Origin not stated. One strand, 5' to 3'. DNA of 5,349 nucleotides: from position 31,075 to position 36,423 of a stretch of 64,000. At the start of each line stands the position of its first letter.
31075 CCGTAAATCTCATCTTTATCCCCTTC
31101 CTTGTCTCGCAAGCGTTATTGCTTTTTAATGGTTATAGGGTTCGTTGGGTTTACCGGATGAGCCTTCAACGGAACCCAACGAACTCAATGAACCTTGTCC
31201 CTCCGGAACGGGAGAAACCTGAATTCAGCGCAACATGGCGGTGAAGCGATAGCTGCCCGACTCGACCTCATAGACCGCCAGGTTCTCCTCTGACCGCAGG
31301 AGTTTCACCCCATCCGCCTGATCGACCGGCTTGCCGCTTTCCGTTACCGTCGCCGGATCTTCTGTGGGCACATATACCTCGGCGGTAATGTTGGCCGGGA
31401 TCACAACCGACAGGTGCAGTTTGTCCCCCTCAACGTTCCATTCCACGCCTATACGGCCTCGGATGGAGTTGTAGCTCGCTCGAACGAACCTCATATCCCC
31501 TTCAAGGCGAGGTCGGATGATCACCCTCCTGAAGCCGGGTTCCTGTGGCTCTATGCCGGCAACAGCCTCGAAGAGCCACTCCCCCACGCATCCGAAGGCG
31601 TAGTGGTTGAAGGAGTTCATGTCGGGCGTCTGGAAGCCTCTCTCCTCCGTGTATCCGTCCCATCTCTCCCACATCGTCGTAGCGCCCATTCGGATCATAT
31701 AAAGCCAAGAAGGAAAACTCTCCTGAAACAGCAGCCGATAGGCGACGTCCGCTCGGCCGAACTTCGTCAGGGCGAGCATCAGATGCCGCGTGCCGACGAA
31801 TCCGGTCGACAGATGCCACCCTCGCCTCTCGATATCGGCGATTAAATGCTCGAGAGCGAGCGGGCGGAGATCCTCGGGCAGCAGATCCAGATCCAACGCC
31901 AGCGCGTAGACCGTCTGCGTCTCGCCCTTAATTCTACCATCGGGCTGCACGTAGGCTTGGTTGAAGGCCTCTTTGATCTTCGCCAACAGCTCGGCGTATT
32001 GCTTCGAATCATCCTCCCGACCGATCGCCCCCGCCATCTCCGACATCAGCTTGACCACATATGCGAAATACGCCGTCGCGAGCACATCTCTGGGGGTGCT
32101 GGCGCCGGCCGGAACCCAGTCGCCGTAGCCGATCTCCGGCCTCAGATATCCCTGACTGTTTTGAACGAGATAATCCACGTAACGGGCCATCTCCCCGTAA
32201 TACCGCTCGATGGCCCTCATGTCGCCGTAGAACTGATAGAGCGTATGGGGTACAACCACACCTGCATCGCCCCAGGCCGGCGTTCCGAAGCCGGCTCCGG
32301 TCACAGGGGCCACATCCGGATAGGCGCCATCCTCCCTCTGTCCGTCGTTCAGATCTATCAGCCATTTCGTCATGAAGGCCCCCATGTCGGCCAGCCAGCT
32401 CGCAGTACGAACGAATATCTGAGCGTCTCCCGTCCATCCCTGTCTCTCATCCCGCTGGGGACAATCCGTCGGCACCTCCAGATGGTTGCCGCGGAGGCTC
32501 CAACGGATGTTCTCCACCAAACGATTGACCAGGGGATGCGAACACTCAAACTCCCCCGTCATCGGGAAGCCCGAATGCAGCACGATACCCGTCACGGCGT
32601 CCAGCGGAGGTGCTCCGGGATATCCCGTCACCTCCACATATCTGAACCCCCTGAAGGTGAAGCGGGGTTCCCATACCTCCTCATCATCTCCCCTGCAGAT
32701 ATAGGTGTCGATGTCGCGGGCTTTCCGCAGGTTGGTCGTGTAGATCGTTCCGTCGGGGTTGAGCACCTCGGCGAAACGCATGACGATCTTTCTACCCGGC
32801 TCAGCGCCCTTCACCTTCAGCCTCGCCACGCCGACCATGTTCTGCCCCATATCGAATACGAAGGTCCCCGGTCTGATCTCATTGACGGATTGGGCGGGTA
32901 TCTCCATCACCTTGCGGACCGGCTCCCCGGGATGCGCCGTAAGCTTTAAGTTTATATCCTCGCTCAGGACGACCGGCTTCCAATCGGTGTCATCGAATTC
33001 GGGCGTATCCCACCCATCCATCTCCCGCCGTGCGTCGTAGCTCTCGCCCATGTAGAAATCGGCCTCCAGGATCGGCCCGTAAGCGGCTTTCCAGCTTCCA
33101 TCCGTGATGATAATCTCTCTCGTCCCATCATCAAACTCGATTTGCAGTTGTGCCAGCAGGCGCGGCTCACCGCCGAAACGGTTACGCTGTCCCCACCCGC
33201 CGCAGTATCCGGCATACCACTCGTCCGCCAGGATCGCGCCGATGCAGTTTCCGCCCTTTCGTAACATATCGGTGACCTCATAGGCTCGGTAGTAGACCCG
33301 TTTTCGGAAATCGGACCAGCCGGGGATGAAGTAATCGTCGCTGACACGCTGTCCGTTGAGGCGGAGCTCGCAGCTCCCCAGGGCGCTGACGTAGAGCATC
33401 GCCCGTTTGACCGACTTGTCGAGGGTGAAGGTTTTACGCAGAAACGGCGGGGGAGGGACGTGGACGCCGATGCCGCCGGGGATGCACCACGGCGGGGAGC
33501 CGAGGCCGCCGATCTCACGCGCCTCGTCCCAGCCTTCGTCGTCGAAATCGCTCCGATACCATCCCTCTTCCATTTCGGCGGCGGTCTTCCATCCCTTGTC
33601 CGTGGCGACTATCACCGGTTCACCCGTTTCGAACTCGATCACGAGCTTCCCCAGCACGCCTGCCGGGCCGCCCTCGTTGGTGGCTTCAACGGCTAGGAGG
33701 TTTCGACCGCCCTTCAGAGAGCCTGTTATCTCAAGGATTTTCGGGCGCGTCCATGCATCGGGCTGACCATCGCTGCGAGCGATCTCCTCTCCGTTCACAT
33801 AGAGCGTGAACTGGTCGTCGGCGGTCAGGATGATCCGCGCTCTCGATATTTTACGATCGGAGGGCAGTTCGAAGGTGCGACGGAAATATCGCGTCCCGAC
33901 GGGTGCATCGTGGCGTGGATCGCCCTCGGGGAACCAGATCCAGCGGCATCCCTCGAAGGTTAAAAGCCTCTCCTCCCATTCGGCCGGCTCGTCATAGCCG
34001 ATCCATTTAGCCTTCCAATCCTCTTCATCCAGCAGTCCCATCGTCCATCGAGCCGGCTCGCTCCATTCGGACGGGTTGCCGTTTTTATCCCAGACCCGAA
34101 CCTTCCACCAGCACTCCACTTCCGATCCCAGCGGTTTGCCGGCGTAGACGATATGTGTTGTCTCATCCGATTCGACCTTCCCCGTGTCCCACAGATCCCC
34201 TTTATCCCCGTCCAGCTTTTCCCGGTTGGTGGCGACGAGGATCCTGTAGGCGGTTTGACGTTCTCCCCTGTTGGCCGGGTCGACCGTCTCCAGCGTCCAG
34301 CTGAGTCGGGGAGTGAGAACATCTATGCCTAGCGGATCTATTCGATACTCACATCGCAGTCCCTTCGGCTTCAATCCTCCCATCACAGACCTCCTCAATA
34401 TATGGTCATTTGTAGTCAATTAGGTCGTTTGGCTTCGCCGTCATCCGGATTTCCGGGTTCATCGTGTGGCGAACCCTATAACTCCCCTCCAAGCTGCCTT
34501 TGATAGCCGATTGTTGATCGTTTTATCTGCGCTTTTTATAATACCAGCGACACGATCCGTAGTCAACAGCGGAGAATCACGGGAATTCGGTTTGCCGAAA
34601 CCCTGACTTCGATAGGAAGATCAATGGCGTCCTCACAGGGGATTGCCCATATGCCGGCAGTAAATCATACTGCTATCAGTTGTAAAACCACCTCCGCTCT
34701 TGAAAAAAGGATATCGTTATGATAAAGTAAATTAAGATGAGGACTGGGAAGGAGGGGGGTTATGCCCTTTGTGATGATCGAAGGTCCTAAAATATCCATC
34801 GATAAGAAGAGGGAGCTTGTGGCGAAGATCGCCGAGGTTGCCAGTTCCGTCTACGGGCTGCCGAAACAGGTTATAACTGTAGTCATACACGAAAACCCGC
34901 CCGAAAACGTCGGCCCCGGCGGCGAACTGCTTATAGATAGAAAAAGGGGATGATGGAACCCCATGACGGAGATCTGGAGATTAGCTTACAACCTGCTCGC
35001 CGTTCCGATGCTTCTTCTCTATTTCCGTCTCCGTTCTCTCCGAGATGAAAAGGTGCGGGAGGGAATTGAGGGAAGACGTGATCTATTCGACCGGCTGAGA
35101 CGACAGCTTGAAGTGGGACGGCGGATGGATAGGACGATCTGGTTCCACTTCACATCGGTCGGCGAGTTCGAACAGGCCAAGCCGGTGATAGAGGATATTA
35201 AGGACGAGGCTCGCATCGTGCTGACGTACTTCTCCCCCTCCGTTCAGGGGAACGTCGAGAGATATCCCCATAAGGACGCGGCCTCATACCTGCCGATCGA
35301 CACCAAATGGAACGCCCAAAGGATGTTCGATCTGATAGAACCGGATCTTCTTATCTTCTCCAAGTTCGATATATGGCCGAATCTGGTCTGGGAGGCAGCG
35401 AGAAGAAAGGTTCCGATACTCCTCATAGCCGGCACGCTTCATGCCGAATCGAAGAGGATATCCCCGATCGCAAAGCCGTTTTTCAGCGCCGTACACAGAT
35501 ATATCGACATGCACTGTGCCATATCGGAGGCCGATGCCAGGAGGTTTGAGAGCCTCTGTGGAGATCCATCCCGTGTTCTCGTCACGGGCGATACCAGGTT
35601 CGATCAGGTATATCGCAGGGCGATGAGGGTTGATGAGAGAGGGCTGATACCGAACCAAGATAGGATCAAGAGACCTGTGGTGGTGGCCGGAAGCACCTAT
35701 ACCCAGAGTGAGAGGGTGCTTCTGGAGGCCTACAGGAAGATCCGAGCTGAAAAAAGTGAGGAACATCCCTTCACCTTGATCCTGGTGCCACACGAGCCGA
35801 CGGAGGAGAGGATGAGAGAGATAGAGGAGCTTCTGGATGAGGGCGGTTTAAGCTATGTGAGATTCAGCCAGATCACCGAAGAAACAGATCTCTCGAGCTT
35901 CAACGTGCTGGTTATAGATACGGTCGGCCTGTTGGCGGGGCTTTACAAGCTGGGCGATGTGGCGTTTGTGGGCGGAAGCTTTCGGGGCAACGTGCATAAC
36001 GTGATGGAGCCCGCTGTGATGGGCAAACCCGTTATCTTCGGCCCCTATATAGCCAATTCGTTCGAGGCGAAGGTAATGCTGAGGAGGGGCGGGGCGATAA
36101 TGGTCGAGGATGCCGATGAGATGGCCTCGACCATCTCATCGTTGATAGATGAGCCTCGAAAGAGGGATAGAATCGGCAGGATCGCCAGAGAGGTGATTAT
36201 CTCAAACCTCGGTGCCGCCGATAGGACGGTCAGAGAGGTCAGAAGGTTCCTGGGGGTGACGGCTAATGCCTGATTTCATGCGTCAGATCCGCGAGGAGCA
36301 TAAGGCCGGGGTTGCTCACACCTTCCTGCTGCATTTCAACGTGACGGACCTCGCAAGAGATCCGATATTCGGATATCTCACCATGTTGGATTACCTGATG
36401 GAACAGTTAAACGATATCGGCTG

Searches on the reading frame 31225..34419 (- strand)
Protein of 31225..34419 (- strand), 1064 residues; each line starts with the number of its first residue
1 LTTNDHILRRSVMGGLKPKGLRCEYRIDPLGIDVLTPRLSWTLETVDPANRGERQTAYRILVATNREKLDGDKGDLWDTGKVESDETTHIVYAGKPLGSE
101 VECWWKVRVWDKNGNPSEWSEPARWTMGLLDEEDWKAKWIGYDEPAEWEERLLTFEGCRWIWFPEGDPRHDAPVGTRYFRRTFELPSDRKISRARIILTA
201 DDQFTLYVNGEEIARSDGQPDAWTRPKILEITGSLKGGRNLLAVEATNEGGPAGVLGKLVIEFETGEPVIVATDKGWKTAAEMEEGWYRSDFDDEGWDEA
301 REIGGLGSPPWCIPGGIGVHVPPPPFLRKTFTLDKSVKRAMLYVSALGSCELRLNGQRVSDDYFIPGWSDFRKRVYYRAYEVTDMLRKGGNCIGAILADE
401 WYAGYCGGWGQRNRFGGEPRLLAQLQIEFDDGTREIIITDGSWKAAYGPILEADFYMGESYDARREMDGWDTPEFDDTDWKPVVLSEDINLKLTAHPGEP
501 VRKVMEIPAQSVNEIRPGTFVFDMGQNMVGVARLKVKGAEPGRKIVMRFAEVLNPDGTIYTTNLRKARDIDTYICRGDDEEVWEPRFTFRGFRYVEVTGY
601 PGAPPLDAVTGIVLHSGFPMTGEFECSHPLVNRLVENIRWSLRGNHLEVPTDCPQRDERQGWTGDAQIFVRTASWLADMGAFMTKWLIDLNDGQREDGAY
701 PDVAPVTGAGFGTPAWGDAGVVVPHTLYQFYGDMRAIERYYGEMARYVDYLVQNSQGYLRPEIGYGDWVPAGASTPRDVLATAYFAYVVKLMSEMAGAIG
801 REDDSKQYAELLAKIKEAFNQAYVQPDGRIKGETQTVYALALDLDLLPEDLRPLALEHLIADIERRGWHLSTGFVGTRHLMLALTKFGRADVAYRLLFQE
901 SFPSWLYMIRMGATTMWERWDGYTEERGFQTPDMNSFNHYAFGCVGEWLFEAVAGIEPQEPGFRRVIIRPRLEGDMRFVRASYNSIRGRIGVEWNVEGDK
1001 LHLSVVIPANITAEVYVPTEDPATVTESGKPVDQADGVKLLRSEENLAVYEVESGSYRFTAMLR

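Call 54: search_protein_families(library=pfam, proteins=[window:31225-34419:-], max_evalue=0.00001)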
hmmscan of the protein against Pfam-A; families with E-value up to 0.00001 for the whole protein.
window:31225-34419:- (1064 aa): 5 families
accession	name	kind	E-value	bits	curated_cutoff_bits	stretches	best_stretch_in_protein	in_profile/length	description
PF17389.8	Bac_rhamnosid6H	-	1.2e-124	416.5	24.5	1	620-953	2-339/339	Bacterial alpha-L-rhamnosidase 6 hairpin glycosidase domain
PF08531.16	Bac_rhamnosid_N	-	1.3e-61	207.9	25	1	335-504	1-171/172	Alpha-L-rhamnosidase N-terminal domain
PF25788.1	Ig_Rha78A_N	-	1.1e-38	132.1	27.4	1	19-131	2-105/105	Rha78A-like, N-terminal immunoglobulin domain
PF05592.18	Bac_rhamnosid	-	6.5e-34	116.3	22.2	1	514-615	2-102/102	Bacterial alpha-L-rhamnosidase concanavalin-like domain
PF17390.7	Bac_rhamnosid_C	-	3.5e-23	81.6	22.1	1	955-1029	1-75/78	Bacterial alpha-L-rhamnosidase C-terminal domain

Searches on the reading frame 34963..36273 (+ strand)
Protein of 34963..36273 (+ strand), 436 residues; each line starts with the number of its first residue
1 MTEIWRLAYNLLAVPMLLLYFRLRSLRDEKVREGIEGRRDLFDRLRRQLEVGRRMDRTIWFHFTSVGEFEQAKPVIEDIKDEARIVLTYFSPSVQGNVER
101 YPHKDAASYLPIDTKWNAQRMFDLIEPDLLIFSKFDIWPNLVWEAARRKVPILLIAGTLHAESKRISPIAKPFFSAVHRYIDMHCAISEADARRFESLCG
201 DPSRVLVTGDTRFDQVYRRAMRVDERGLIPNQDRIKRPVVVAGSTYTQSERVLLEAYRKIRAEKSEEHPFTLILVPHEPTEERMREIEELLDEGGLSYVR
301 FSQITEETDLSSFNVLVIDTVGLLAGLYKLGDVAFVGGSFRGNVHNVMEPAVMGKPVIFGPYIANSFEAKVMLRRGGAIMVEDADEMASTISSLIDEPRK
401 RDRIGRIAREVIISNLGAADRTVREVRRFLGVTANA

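Call 54: search_protein_families(library=pfam, proteins=[window:34963-36273:+], max_evalue=0.00001)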
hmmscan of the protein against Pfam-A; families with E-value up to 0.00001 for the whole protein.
window:34963-36273:+ (436 aa): 1 family
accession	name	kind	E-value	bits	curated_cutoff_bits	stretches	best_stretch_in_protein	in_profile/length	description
PF04413.22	Glycos_transf_N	-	8.2e-42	143.2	23.9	1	50-215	12-179/179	3-Deoxy-D-manno-octulosonic-acid transferase (kdotransferase)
